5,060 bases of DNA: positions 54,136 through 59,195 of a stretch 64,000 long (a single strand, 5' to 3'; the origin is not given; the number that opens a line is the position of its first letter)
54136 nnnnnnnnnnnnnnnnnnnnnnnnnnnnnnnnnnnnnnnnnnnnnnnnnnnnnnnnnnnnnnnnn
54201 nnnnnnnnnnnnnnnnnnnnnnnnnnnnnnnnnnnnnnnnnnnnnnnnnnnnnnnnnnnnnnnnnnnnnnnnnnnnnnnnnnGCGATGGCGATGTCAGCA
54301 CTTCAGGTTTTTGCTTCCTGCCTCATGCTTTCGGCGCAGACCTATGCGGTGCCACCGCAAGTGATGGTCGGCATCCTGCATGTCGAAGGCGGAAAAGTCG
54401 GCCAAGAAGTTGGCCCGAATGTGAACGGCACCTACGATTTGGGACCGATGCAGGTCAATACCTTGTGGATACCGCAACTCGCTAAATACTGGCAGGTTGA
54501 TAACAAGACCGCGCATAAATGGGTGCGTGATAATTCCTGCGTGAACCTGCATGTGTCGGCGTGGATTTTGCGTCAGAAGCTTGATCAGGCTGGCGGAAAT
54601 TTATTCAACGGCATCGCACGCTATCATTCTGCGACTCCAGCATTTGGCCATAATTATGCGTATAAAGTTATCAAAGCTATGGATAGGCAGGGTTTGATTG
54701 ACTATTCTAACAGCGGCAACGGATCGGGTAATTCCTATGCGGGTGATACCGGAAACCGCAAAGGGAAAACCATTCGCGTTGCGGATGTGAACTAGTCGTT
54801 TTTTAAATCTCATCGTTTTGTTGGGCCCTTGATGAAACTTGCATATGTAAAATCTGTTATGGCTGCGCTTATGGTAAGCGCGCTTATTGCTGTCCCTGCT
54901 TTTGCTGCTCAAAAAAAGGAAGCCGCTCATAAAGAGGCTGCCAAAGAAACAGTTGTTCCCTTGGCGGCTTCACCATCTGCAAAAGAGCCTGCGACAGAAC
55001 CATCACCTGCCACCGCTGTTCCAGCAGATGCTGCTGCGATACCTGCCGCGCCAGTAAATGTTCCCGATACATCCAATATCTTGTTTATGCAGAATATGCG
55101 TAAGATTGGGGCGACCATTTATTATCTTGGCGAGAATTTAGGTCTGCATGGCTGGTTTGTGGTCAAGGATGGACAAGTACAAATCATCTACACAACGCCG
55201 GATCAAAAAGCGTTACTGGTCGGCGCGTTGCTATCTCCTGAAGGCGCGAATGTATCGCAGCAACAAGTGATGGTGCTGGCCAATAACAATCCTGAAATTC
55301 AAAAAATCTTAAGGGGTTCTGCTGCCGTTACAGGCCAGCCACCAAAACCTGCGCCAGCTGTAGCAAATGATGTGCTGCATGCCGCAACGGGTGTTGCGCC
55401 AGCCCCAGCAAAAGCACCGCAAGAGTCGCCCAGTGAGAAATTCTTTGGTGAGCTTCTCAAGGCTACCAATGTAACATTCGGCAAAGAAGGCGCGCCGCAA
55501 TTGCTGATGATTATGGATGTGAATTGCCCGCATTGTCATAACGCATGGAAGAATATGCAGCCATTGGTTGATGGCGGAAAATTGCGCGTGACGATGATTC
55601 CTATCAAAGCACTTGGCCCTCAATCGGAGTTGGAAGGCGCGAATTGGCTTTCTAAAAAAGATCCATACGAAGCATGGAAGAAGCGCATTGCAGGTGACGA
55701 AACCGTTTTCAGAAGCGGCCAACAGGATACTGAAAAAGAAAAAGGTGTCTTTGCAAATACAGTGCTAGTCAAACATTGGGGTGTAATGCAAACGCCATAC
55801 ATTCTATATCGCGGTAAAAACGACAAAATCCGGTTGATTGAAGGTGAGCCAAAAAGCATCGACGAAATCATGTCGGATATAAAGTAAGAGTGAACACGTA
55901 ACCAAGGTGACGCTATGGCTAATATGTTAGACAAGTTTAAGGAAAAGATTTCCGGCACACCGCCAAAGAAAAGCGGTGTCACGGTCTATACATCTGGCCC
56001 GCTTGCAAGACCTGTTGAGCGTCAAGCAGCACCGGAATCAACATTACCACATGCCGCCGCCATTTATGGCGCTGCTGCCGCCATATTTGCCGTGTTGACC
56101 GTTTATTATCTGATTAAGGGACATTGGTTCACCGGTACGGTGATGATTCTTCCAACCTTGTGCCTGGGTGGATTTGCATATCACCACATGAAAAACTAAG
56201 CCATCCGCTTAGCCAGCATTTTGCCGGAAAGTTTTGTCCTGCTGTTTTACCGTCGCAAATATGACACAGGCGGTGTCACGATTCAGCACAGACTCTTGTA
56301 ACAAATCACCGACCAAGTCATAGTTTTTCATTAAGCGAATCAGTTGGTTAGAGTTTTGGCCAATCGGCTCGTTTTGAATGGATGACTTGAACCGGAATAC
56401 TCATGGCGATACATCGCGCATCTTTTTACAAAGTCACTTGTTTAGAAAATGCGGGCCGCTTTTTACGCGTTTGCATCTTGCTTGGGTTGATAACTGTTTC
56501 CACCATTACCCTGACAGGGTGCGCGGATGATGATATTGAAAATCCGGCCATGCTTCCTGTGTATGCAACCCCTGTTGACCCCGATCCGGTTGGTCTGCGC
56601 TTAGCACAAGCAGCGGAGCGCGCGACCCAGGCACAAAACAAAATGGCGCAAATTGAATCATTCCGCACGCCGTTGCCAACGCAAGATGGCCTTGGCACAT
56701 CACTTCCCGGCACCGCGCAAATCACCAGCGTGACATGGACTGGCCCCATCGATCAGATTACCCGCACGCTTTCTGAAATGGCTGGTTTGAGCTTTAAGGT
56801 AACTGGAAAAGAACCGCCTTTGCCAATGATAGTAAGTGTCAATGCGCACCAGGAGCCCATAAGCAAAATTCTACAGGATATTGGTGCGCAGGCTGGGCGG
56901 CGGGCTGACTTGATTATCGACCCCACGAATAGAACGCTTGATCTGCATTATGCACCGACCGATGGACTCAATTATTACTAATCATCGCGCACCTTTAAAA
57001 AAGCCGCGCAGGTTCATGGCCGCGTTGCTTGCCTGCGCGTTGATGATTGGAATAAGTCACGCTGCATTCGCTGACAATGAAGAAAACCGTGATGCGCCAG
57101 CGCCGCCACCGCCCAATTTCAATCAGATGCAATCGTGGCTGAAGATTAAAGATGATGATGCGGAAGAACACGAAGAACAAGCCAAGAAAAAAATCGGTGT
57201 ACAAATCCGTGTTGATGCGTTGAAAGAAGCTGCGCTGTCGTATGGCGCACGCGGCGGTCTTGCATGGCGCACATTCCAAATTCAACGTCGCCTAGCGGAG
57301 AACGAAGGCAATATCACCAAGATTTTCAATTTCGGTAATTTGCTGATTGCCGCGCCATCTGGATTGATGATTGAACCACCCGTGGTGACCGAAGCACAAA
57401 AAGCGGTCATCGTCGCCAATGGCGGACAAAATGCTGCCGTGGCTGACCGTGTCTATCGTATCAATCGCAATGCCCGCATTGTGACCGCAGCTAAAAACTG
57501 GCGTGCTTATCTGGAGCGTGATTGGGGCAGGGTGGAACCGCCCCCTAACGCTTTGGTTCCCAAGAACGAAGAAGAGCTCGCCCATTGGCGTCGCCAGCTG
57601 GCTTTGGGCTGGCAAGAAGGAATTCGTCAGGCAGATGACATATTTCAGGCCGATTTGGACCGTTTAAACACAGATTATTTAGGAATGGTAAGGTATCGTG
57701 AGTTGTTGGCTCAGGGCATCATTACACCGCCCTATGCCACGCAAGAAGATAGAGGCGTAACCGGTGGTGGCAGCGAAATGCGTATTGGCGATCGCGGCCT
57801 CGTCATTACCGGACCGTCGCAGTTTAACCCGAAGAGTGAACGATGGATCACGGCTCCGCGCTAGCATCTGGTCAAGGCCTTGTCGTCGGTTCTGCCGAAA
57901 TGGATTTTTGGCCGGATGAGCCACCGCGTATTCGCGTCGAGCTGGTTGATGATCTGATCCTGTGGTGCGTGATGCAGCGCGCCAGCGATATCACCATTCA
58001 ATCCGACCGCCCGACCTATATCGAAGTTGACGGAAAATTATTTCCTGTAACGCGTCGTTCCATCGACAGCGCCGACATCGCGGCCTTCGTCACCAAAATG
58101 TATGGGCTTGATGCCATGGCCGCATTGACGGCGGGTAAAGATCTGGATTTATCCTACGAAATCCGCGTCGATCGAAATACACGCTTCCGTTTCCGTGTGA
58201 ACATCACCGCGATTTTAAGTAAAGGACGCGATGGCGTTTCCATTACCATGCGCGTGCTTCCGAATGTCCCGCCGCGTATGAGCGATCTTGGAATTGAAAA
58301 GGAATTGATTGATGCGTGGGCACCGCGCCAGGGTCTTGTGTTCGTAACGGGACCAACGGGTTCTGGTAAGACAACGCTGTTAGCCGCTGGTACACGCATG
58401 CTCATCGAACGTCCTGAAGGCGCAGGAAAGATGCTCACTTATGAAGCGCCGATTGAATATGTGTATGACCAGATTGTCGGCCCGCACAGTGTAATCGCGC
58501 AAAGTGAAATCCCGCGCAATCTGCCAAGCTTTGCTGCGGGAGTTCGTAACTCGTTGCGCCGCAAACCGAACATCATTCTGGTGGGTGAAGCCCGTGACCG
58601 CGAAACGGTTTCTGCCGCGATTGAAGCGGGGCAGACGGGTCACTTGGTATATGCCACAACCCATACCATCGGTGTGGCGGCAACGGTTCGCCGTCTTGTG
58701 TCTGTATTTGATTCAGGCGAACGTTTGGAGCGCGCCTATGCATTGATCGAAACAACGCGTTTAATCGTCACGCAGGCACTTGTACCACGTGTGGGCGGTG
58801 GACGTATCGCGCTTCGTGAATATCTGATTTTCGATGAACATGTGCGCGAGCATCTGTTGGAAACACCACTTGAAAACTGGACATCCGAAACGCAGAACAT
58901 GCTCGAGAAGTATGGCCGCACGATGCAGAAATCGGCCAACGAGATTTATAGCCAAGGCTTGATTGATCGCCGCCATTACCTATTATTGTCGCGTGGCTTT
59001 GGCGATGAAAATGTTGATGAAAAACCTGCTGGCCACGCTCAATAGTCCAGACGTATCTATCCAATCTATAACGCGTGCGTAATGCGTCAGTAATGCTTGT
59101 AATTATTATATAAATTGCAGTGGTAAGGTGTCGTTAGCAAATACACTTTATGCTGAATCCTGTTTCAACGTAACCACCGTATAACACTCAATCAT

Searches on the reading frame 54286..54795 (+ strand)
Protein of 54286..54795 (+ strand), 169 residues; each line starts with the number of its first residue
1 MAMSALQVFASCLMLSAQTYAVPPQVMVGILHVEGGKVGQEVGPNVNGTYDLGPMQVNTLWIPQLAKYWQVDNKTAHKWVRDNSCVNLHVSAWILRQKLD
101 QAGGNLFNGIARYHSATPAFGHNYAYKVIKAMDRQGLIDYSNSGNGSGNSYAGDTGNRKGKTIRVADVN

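Call 23: search_protein_families(library=pfam, proteins=[window:54286-54795:+], max_evalue=0.01)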
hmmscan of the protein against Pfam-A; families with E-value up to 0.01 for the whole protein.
window:54286-54795:+ (169 aa): 1 family
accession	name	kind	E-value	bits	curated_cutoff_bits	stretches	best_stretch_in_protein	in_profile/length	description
PF01464.25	SLT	-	0.0035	17.3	21.3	1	17-116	7-97/117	Transglycosylase SLT domain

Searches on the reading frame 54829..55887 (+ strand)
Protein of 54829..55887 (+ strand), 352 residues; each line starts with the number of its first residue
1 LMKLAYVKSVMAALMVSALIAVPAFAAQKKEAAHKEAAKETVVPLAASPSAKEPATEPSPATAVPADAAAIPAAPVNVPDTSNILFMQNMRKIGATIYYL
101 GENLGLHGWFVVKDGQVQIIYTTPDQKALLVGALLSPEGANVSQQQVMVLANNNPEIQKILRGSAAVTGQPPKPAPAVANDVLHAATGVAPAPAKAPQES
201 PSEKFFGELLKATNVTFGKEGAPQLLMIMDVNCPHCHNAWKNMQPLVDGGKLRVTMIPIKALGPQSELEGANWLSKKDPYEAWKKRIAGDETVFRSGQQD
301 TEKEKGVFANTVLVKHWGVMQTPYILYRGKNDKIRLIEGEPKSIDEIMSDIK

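Call 23: search_protein_families(library=pfam, proteins=[window:54829-55887:+], max_evalue=0.01)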
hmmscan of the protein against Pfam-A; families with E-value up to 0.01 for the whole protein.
window:54829-55887:+ (352 aa): 2 families
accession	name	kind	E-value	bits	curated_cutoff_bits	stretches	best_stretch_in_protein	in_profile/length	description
PF13098.12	Thioredoxin_2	-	5.4e-06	27.1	27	1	219-339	3-93/104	Thioredoxin-like domain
PF13462.12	Thioredoxin_4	-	0.003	18.2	23.2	1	213-309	4-103/165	Thioredoxin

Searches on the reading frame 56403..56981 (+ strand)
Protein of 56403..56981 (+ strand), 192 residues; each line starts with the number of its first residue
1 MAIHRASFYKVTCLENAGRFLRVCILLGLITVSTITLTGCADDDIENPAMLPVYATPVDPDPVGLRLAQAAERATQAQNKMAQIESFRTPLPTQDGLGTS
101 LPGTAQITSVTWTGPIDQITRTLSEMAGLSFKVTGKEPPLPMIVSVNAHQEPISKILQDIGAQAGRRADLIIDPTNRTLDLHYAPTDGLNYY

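Call 23: search_protein_families(library=pfam, proteins=[window:56403-56981:+], max_evalue=0.01)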
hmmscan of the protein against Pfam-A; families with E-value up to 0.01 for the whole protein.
window:56403-56981:+ (192 aa): 1 family
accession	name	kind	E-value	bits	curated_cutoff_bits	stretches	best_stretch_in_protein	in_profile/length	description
PF16816.10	DotD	-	1.5e-26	93.4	27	1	66-183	5-121/121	DotD protein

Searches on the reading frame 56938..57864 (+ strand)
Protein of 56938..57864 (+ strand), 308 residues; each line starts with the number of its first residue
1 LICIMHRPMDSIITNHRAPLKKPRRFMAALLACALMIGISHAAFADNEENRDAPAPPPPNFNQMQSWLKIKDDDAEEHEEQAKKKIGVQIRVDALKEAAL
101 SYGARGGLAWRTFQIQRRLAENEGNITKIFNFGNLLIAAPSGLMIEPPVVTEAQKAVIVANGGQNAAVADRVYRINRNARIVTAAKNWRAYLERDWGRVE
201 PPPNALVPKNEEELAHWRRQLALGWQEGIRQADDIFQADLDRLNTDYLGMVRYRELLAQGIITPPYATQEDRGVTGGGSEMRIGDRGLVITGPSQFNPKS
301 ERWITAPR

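Call 23: search_protein_families(library=pfam, proteins=[window:56938-57864:+], max_evalue=0.01)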
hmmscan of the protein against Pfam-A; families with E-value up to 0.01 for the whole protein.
window:56938-57864:+ (308 aa): 1 family
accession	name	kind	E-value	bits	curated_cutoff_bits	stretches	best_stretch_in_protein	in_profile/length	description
PF16932.10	T4SS_TraI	-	3.1e-76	255.8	26.1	1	90-303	2-211/213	Type IV secretory system, conjugal DNA-protein transfer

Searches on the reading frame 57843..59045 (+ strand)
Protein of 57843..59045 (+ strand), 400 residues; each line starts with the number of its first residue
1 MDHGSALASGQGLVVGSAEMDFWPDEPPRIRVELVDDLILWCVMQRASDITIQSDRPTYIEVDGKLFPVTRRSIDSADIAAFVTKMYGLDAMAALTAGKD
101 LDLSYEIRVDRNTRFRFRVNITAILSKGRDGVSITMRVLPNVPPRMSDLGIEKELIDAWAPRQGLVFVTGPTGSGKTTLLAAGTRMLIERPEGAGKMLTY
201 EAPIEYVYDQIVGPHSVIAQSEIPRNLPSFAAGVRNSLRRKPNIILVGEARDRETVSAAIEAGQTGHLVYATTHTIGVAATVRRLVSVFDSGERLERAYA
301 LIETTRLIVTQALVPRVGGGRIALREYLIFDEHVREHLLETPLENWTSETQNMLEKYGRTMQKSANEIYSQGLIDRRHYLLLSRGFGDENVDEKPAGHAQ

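Call 23: search_protein_families(library=pfam, proteins=[window:57843-59045:+], max_evalue=0.01)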
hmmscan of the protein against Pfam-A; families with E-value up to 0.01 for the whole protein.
window:57843-59045:+ (400 aa): 7 families
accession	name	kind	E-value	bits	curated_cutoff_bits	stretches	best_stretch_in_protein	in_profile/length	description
PF00437.27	T2SSE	-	9.2e-35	120.4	24.9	1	33-309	10-279/370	Type II/IV secretion system protein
PF13191.12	AAA_16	-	5.2e-05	24.2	32.6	1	161-295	22-144/167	AAA ATPase domain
PF13555.12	AAA_29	-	0.00041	20.5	27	1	162-188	21-47/61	P-loop containing region of AAA domain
PF13476.12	AAA_23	-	0.0011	20.1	27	1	162-182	18-38/201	AAA domain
PF13401.12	AAA_22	-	0.0024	18.6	27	1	163-190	5-32/130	AAA domain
PF13481.12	AAA_25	-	0.0027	17.8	27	1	153-180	23-50/195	AAA domain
PF25199.1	nSTAND_NTPase5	-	0.0047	17.2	34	1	152-181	25-59/145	Novel STAND NTPase 5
